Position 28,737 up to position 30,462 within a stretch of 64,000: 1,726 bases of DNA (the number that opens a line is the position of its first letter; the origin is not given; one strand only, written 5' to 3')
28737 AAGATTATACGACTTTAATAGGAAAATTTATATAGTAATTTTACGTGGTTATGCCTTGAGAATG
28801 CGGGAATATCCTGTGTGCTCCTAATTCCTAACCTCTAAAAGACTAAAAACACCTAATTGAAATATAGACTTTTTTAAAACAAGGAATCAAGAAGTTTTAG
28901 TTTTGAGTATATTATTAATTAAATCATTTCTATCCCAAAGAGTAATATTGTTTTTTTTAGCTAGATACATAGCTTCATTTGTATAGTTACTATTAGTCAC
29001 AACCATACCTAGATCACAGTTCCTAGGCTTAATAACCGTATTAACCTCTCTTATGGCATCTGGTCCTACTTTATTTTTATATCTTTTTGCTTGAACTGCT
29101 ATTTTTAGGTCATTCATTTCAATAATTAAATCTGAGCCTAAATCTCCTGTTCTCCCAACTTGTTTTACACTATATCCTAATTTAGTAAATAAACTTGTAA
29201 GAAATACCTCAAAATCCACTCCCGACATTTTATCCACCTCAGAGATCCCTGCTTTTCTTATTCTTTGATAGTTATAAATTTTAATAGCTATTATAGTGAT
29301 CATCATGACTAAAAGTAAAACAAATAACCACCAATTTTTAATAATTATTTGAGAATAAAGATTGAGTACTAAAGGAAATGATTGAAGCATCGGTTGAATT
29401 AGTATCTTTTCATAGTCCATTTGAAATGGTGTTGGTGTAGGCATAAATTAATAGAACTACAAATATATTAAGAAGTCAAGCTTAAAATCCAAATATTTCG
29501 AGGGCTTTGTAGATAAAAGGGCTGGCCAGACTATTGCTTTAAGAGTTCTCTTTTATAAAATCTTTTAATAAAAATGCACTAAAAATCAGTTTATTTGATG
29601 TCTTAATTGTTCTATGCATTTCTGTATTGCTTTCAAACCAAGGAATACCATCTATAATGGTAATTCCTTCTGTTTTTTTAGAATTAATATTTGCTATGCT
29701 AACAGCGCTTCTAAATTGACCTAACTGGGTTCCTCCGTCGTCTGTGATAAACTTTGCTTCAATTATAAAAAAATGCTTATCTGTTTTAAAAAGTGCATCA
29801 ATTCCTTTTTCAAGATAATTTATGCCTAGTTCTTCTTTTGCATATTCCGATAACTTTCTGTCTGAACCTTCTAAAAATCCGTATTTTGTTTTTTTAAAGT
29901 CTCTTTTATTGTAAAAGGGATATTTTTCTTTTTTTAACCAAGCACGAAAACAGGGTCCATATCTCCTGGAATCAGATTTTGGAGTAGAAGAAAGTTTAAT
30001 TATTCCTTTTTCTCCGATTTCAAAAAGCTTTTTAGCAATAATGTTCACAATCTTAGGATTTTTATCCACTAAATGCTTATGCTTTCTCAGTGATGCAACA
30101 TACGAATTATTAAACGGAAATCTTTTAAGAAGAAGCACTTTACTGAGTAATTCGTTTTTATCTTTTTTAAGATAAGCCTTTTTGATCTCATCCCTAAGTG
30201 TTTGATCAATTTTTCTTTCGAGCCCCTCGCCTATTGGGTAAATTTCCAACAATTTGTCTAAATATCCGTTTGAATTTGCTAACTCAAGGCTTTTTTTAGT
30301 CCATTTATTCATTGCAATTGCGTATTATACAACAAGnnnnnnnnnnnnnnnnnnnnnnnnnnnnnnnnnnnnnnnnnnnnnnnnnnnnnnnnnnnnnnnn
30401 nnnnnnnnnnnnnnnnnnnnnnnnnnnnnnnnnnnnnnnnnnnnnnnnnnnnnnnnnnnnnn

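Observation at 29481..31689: R-M gene pair bracketed by ~68-bp direct repeats that duplicate the 3' end of a host gene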

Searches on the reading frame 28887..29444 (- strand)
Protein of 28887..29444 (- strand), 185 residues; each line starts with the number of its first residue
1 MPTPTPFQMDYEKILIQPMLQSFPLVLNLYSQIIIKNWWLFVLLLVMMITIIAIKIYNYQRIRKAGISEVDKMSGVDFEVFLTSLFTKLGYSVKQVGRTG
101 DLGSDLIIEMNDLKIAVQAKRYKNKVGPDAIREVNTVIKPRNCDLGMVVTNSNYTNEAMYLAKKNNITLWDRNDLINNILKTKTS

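Call 4: search_protein_families(library=pfam, proteins=[window:28887-29444:-], max_evalue=0.01)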
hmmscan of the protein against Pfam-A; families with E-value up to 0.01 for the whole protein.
window:28887-29444:- (185 aa): 3 families
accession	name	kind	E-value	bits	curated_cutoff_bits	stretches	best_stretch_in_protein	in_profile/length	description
PF04471.18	Mrr_cat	-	4e-30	104.7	21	1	70-177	1-113/115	Restriction endonuclease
PF22722.2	NA-iREase1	-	2.3e-10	40.9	27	1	78-176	1-105/106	NACHT-associated inactive Restriction Endonuclease 1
PF10356.15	RRG7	-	0.00013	21.8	22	1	104-169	76-147/185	Required for respiratory growth protein 7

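Call 8: find_encoding_contigs(protein=window:28887-29444:-, flank=8000, max_places=10)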
Protein window:28887-29444:- (185 aa): no gene with exactly this product is on record in the collection.

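Call 23: find_homologous_proteins(query=window:28887-29444:-)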
Query window:28887-29444:- (185 aa): 50 proteins with E <= 0.001 among 95 candidates.
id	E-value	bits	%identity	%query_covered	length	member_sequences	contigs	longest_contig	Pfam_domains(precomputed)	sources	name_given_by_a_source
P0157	9.3e-116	402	100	100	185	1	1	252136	PF22722.3,PF04471.19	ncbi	-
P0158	1.6e-64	235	67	83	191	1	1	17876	PF22722.3,PF04471.19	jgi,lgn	jgi:restriction system protein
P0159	1.3e-62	229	65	82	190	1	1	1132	PF09254.19,PF22722.3,PF04471.19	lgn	-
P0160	5.1e-62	227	59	94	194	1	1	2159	PF22722.3,PF04471.19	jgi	jgi:restriction system protein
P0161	2.5e-61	225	65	82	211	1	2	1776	PF01396.25,PF22722.3,PF04471.19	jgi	jgi:restriction system protein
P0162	1.3e-60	222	65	86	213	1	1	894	PF01396.25,PF22722.3,PF04471.19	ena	-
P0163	2.2e-60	222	60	87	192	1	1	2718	PF22722.3,PF04471.19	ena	-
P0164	3.7e-60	221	64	83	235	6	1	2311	PF01396.25,PF22722.3,PF04471.19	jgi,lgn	jgi:restriction system protein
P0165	6.7e-60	220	73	75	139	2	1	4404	PF22722.3,PF04471.19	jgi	jgi:restriction system protein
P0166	8.0e-60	220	65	83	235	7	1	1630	PF01396.25,PF22722.3,PF04471.19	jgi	-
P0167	2.2e-59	218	69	79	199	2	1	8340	PF01396.25,PF22722.3,PF04471.19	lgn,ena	-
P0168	6.7e-59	217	64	82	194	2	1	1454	PF22722.3,PF04471.19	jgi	-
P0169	1.8e-58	215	64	82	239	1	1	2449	PF01396.25,PF22722.3,PF04471.19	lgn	-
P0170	3.4e-58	215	57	90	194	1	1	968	PF22722.3,PF04471.19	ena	-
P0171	1.1e-57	213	71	75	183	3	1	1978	PF01396.25,PF22722.3,PF04471.19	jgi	-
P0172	2.3e-57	212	61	86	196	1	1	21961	PF22722.3,PF04471.19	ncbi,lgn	-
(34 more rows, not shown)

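Call 24: find_encoding_contigs(protein=P0158, flank=5000, max_places=3)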
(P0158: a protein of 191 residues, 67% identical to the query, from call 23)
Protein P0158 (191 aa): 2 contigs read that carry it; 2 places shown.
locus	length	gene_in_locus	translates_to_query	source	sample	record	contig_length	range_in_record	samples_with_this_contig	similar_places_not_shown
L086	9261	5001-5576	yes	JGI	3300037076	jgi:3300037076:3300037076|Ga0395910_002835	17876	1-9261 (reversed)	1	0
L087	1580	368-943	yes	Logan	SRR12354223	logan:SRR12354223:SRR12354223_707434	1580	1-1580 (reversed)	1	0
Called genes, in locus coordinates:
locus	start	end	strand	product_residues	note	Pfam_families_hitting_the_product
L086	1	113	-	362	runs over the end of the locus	PF05496:RuvB_N (weak), PF00004:AAA, PF13401:AAA_22 (faint), PF17862:AAA_lid_3 (weak)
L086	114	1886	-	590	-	-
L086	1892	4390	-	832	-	PF00012:HSP70, PF06723:MreB_Mbl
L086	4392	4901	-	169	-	-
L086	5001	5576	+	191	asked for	PF04471:Mrr_cat, PF22722:NA-iREase1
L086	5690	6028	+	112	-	PF04956:TrbC, PF18895:T4SS_pilin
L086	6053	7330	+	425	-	PF18895:T4SS_pilin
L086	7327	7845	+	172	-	-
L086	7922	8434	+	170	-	PF11130:TraC_F_IV (weak), PF26593:TraC-like (weak)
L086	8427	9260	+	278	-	?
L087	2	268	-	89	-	?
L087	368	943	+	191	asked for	PF04471:Mrr_cat, PF22722:NA-iREase1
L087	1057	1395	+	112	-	PF04956:TrbC, PF18895:T4SS_pilin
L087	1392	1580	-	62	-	?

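Call 25: find_encoding_contigs(protein=P0172, flank=5000, max_places=3)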
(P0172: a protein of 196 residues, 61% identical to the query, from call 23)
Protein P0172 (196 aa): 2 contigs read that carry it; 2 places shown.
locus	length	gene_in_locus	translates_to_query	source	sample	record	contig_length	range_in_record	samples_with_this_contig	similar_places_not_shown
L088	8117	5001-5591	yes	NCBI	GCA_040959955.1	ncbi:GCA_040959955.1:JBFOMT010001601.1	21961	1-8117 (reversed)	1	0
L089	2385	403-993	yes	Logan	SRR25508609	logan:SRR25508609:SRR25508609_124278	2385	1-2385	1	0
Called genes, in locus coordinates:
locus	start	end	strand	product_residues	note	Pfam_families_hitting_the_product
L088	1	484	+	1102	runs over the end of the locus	PF13091:PLDc_2, PF00270:DEAD (faint), PF04851:ResIII (faint), PF00176:SNF2-rel_dom, PF00271:Helicase_C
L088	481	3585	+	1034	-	PF20473:MmeI_Mtase (faint), PF07669:Eco57I, PF02384:N6_Mtase, PF12950:TaqI_C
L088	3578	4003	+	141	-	PF05168:HEPN (weak)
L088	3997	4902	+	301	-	-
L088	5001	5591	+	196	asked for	PF04471:Mrr_cat, PF22722:NA-iREase1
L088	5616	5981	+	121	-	-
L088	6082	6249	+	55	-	-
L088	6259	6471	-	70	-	-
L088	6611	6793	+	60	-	-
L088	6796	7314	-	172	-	PF23477:zf_Tbcl_2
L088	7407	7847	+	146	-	PF04140:ICMT, PF04191:PEMT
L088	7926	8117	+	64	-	?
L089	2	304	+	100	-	?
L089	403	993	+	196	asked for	PF04471:Mrr_cat, PF22722:NA-iREase1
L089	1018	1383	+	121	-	-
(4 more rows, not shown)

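Call 31: search_protein_families(library=padloc, proteins=[window:28887-29444:-], max_evalue=0.01)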
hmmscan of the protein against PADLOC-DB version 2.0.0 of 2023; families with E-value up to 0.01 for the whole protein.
window:28887-29444:- (185 aa): 9 families
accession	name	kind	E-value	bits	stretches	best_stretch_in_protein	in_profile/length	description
PDLC00631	ZorD1|ZorD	-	3e-18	63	1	63-182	938-1063/1071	"SWI2/SNF2 helicase, Mrr-like nuclease"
PDLC04819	PDC-S02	-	2.4e-13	48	1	70-181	193-308/334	-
PDLC04806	PDC-S02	-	7.7e-10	36.5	1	71-176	183-297/324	-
PDLC03657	mREase_IV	-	5.8e-09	33.7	1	67-177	166-289/317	Type IV methyl-directed restriction enzyme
PDLC04815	PDC-S02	-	6e-09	33.7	1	71-182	203-321/346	-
PDLC00628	ZorD1|ZorD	-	1.4e-07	27.6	1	66-184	1019-1144/1171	"SWI2/SNF2 helicase, Mrr-like nuclease"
PDLC04796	PDC-S02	-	3.5e-06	24.2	1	53-182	224-360/390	-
PDLC03852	LmuA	-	8.2e-05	20.7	1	69-145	14-97/336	-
PDLC03663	mREase_IV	-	0.0016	15.2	1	72-164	411-507/544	Type IV methyl-directed restriction enzyme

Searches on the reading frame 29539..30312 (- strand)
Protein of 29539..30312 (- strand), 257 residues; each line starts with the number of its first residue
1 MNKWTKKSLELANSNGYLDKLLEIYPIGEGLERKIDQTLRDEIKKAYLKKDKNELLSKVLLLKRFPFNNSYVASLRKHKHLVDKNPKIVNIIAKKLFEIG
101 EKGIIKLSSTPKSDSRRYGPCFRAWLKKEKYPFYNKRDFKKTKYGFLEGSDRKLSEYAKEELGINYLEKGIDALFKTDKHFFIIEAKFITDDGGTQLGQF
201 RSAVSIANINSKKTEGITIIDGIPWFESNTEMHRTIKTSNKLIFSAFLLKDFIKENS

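Call 4: search_protein_families(library=pfam, proteins=[window:29539-30312:-], max_evalue=0.01)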
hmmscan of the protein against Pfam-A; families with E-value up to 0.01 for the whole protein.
window:29539-30312:- (257 aa): 1 family
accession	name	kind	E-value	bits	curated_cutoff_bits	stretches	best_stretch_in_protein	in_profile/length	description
PF06300.18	Tsp45I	-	7.8e-59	199.8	25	1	2-254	1-258/260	Tsp45I type II restriction enzyme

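Call 20: find_homologous_proteins(query=window:29539-30312:-)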
Query window:29539-30312:- (257 aa): 36 proteins with E <= 0.001 among 1691 candidates.
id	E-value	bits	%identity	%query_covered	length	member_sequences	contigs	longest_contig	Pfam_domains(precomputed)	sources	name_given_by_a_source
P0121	2.5e-164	563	100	100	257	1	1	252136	PF06300.19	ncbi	-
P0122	2.6e-93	330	59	98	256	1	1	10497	PF06300.19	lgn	-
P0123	1.0e-72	263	48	100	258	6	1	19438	PF06300.19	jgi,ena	-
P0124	2.5e-71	258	48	99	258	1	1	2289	PF06300.19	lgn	-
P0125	1.7e-70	256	48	100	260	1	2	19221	PF06300.19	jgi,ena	-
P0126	8.7e-70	253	46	100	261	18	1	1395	PF06300.19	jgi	jgi:hypothetical protein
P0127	1.4e-67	246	48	99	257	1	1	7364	PF06300.19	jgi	jgi:hypothetical protein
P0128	8.0e-66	240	48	99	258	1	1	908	PF06300.19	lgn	-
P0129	3.4e-65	238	47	99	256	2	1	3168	PF06300.19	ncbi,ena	-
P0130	5.9e-62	228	45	99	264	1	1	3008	PF06300.19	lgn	-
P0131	3.2e-52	196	43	98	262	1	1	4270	PF06300.19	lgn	-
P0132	6.6e-51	192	39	99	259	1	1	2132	PF06300.19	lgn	-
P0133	7.5e-49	185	42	99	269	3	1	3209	PF06300.19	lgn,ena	-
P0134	1.0e-47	181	41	99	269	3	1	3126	PF06300.19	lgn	-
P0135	4.0e-47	179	42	99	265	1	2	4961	PF06300.19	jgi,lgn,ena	-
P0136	4.3e-46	176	41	99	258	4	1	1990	PF06300.19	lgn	-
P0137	3.6e-45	173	41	99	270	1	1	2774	PF06300.19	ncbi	-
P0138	5.1e-45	172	41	99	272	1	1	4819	PF06300.19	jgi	-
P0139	1.3e-44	171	40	99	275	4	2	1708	PF06300.19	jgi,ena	-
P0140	2.3e-44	170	38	99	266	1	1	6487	PF06300.19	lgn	-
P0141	5.3e-43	166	40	99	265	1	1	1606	PF06300.19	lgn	-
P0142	1.7e-42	164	39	100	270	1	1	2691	PF06300.19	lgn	-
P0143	2.1e-41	160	40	97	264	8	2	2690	PF06300.19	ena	-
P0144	2.9e-41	160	38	97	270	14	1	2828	PF06300.19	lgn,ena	-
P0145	5.2e-41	159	40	97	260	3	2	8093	PF06300.19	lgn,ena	-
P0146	1.5e-40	158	38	97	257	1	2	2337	PF06300.19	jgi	-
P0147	3.8e-39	153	38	98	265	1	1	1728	PF06300.19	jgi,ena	-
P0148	8.5e-39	152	36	97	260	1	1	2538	PF06300.19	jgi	jgi:hypothetical protein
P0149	2.0e-38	151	35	99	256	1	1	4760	PF06300.19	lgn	-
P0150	9.7e-38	148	38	98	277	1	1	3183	PF06300.19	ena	-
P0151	2.4e-37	147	39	88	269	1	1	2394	PF06300.19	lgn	-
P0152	2.7e-37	147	38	98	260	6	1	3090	PF06300.19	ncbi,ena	-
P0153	2.6e-34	137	36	98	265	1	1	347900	PF06300.19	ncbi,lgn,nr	ncbi:MAG: hypothetical protein NC922_03055 [Candidatus Omnitrophica bacterium]|nr:hypothetical prote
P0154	1.9e-30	125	37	98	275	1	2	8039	PF06300.19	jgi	-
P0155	1.8e-28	118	36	98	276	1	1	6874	PF06300.19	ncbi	ncbi:hypothetical protein ES705_19035 [subsurface metagenome]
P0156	5.1e-27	113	35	96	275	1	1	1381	PF06300.19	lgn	-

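Call 21: find_encoding_contigs(protein=P0122, flank=6000, max_places=3)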
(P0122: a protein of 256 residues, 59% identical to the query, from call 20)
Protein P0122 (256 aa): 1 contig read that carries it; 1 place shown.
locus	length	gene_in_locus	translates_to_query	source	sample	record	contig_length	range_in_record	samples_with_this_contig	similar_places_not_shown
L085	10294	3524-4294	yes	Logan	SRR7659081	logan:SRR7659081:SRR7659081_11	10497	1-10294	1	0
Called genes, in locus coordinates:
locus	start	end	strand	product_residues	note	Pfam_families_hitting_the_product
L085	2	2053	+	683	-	?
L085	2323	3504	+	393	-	-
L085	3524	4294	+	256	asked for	PF06300:Tsp45I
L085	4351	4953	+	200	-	PF03104:DNA_pol_B_exo1 (weak), PF13482:RNase_H_2, PF10108:DNA_pol_B_exo2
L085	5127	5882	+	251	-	PF00535:Glycos_transf_2, PF10111:Glyco_tranf_2_2 (weak), PF13641:Glyco_tranf_2_3 (weak)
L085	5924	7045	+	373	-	PF26314:MptA_B_family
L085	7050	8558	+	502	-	PF13231:PMT_2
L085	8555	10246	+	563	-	PF02366:PMT, PF13231:PMT_2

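Call 30: search_protein_families(library=pfam, proteins=[L085:2323-3504:+], max_evalue=10)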
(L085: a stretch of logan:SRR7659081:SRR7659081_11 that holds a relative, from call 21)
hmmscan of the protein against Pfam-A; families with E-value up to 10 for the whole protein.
L085:2323-3504:+ (393 aa): 3 families
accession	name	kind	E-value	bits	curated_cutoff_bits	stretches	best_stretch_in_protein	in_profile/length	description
PF14682.11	SPOB_ab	-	0.097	13.1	27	1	327-382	43-97/112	Sporulation initiation phospho-transferase B, C-terminal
PF04748.18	Polysacc_deac_2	-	0.1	12.1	27.5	1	220-266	81-127/212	Divergent polysaccharide deacetylase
PF06327.19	Adcy_cons_dom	-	3.3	8.9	21.1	1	265-298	47-78/98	Adenylate cyclase, conserved domain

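Call 31: search_protein_families(library=padloc, proteins=[window:29539-30312:-], max_evalue=0.01)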
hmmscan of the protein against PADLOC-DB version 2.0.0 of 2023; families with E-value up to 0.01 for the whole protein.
window:29539-30312:- (257 aa): 2 families
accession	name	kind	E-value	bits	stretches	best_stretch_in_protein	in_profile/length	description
PDLC03495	REase_II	-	9.3e-45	151.2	1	1-253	1-257/260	Type II restriction enzyme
PDLC03578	REase_II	-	1.8e-11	42.1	1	2-48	8-53/332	Type II restriction enzyme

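Call 51: find_related_loci(query=A2, collection=viral_contigs, flank=5000)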
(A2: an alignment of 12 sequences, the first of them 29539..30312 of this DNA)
Query A2 (257 aa) in viral_contigs; peptide patterns used: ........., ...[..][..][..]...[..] (x = any residue, [..] = any of these).
11 stretches matched a pattern, but none encodes a relative of the query by tblastn (E <= 1e-3).
